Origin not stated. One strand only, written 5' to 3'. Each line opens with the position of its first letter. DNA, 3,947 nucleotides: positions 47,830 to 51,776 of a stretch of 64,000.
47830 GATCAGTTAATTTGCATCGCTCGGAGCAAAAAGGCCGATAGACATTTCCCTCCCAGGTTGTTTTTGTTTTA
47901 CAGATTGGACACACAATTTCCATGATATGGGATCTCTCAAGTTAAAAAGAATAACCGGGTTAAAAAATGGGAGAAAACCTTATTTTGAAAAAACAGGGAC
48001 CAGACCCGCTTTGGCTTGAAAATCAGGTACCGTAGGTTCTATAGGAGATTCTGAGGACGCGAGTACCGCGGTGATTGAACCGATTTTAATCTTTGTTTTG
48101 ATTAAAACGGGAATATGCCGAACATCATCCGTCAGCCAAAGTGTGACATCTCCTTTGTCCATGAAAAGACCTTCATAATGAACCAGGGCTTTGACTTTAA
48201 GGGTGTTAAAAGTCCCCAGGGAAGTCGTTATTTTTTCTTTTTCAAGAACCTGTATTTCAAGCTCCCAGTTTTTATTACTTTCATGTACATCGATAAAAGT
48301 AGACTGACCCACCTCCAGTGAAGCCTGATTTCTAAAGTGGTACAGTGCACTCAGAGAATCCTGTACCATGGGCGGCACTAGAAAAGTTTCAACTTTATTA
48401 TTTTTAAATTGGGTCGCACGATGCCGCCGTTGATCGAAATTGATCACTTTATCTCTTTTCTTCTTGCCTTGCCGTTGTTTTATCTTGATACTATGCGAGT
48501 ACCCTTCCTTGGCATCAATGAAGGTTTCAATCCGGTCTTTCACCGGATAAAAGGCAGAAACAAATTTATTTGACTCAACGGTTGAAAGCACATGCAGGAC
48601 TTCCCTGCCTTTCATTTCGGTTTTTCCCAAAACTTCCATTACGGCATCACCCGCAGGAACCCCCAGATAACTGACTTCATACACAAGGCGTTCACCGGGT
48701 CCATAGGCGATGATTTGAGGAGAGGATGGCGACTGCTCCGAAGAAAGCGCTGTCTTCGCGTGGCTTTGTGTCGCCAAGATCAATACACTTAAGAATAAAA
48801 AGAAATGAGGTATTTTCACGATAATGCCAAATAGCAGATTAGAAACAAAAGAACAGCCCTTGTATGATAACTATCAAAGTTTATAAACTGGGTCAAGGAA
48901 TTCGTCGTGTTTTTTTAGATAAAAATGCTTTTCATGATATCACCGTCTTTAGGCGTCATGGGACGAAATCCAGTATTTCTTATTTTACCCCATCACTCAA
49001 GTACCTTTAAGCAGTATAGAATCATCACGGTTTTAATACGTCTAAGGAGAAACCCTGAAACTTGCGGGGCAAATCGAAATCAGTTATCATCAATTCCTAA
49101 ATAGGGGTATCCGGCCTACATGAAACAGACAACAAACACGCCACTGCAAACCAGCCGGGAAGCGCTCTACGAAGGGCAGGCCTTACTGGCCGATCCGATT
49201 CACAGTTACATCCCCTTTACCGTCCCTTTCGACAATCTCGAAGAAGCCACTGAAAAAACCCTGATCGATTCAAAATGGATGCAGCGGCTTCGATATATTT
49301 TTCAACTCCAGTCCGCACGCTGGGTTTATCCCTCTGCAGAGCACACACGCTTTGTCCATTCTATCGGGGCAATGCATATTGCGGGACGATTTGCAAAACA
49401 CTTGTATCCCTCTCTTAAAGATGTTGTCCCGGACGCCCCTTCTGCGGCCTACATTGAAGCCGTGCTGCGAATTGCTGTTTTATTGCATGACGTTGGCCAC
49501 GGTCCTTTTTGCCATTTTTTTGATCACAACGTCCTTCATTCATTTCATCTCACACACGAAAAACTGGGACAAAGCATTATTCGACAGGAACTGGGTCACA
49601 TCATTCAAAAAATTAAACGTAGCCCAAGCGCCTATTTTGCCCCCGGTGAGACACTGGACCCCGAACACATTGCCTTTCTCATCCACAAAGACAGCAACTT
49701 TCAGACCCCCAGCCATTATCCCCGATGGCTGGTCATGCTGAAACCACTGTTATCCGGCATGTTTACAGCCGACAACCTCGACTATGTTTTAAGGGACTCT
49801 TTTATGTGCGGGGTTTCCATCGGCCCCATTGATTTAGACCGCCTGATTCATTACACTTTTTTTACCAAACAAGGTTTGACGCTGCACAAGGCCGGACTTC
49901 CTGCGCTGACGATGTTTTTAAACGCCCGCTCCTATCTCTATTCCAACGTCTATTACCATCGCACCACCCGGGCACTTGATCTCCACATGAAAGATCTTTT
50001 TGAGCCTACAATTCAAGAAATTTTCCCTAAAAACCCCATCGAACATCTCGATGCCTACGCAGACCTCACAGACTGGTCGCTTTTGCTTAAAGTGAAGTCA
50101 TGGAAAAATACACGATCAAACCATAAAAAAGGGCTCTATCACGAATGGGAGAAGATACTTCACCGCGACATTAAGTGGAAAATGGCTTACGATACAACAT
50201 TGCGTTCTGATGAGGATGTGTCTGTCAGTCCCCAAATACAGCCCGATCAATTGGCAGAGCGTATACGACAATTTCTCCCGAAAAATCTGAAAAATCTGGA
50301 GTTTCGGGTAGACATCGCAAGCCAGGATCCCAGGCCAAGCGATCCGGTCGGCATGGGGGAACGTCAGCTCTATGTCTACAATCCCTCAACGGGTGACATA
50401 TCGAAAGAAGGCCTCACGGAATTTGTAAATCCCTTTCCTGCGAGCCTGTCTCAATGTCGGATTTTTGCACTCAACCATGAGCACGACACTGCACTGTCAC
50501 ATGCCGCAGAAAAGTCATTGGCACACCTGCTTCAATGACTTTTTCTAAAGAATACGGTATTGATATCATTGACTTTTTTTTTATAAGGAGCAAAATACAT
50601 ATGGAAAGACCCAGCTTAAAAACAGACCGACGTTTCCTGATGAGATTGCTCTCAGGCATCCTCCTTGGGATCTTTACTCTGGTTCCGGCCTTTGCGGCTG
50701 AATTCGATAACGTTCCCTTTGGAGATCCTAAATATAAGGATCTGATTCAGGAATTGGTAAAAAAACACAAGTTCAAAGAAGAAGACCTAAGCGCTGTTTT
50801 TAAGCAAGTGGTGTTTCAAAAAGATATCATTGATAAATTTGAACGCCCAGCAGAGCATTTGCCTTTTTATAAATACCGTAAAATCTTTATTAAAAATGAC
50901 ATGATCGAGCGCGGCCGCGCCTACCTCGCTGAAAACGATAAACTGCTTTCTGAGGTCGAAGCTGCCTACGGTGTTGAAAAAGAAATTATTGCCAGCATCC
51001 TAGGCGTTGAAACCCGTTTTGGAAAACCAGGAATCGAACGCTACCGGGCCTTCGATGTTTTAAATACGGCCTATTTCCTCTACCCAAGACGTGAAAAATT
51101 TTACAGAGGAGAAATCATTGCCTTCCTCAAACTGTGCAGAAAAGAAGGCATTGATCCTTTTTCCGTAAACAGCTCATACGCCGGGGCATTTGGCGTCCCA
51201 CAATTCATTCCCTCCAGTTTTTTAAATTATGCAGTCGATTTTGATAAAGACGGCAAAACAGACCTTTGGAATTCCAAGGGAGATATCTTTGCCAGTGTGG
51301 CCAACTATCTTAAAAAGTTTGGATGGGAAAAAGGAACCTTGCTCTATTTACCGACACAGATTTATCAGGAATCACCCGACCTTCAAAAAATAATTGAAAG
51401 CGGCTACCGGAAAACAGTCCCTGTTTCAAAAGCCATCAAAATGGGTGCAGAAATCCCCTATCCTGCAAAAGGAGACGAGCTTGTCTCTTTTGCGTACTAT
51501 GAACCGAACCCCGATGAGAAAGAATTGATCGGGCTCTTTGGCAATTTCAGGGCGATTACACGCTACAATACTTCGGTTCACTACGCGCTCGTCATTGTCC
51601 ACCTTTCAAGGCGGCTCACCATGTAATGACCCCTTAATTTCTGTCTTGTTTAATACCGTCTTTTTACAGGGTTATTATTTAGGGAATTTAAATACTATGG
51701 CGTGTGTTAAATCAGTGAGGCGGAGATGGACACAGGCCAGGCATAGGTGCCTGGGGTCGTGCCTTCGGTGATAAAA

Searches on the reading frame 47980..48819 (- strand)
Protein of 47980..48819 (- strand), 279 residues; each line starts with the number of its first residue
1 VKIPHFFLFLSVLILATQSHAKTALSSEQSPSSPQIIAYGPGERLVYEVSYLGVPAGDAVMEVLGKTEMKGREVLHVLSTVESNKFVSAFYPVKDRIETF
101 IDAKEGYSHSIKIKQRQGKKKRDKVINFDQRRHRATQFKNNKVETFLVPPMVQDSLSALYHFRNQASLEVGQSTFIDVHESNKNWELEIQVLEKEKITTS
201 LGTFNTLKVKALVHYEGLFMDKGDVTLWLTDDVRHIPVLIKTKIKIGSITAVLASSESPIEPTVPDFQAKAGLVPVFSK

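Call 40: search_protein_families(library=pfam, proteins=[window:47980-48819:-], max_evalue=0.00001)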
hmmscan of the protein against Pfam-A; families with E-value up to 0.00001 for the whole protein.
window:47980-48819:- (279 aa): 1 family
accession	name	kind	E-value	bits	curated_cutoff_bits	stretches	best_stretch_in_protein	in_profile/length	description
PF11306.15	DUF3108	-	3.5e-43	148.3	26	1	47-253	2-208/209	Protein of unknown function (DUF3108)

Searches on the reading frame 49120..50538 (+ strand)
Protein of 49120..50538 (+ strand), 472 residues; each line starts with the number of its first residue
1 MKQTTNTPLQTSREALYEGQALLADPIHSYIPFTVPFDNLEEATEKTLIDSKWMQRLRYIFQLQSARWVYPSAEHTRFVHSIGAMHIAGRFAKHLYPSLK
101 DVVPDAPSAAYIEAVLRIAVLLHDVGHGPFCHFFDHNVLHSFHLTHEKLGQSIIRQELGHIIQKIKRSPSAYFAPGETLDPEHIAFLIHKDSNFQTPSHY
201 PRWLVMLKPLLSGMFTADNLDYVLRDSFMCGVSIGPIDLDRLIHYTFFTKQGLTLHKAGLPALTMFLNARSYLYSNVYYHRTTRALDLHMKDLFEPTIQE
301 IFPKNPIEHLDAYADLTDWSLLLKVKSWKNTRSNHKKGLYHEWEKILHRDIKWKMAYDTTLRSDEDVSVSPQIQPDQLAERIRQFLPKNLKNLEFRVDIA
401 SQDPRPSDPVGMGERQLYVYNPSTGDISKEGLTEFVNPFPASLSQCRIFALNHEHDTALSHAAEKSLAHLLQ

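Call 40: search_protein_families(library=pfam, proteins=[window:49120-50538:+], max_evalue=0.00001)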
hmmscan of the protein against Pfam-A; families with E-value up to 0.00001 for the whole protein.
window:49120-50538:+ (472 aa): 2 families
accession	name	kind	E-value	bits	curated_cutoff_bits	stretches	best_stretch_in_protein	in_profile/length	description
PF01966.28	HD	-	2.2e-07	31.6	22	1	77-161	1-73/116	HD domain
PF19276.4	HD_assoc_2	-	1e-06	28.8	23.1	1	237-327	1-86/222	HD associated region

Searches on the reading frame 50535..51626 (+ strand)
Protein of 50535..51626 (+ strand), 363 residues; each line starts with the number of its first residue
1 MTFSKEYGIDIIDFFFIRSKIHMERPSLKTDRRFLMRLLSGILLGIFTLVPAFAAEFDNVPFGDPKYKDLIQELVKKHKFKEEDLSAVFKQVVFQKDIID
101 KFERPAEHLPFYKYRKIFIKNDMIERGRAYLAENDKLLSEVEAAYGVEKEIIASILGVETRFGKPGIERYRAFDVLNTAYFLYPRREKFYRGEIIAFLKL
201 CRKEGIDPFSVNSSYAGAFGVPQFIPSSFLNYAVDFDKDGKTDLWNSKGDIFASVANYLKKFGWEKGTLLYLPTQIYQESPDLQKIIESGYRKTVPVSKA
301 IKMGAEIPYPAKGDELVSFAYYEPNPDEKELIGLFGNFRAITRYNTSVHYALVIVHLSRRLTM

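Call 40: search_protein_families(library=pfam, proteins=[window:50535-51626:+], max_evalue=0.00001)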
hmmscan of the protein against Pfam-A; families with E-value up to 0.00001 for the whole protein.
window:50535-51626:+ (363 aa): 1 family
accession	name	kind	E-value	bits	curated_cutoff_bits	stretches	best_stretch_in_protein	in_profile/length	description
PF13406.11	SLT_2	-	6e-78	262.4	24.3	1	66-358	5-291/292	Transglycosylase SLT domain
